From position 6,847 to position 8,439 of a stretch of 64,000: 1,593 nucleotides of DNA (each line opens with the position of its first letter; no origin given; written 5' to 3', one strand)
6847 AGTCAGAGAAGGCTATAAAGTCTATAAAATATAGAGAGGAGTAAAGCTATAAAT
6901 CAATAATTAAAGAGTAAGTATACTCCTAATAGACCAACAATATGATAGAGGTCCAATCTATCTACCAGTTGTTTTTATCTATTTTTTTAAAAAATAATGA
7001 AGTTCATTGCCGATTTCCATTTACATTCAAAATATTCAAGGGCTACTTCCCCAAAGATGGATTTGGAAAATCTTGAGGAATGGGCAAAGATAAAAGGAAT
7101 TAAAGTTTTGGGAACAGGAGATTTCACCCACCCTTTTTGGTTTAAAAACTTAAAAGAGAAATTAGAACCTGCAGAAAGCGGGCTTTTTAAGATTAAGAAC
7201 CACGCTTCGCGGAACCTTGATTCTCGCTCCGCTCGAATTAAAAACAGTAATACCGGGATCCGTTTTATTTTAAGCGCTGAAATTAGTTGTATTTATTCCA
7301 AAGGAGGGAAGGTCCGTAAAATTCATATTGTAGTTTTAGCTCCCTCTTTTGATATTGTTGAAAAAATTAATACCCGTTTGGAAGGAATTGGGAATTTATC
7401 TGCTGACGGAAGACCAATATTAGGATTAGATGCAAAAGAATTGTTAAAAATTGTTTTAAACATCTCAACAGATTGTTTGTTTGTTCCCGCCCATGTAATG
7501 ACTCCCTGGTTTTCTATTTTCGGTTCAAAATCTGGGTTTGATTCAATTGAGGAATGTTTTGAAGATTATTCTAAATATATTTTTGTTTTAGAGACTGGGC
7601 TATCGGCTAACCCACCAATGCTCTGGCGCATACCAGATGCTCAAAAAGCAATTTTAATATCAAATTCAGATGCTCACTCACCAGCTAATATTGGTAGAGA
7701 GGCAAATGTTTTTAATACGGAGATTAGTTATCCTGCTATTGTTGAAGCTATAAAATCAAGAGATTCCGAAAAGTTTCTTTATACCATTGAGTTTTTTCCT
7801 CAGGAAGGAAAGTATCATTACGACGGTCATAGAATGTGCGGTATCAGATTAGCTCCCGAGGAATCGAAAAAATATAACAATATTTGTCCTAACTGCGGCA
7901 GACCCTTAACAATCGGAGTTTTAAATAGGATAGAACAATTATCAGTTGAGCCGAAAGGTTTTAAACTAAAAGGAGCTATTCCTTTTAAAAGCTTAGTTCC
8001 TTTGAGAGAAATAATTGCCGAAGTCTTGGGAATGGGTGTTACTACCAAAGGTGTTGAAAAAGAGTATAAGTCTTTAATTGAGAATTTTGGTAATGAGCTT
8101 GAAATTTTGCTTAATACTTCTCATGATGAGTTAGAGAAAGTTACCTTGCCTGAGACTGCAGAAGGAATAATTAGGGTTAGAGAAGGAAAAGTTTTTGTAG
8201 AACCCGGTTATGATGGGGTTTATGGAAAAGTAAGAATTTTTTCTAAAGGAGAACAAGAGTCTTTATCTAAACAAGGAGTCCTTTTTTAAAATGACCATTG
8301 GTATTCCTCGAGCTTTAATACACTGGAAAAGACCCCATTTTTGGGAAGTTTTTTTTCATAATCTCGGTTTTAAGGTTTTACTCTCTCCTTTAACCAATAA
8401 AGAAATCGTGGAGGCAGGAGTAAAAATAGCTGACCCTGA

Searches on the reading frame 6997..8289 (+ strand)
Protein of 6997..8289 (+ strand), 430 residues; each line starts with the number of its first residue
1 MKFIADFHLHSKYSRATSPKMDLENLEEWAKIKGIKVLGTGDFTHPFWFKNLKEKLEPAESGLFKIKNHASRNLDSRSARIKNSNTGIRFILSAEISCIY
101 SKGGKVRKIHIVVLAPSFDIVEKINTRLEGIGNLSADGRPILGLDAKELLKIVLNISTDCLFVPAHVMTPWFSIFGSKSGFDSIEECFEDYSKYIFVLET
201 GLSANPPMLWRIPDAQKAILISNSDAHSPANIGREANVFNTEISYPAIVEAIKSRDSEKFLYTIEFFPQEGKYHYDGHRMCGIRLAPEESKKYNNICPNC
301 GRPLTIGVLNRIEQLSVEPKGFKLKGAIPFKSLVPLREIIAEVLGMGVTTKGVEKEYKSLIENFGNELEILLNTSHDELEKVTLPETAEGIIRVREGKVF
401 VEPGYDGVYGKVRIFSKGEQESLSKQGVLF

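Call 52: search_protein_families(library=pfam, proteins=[window:6997-8289:+], max_evalue=0.001)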
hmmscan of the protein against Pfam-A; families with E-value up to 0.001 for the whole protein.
window:6997-8289:+ (430 aa): 1 family
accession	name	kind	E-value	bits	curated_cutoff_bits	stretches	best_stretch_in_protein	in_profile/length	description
PF13263.12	PHP_C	-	0.00022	21.1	21.3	1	222-255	20-54/56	PHP-associated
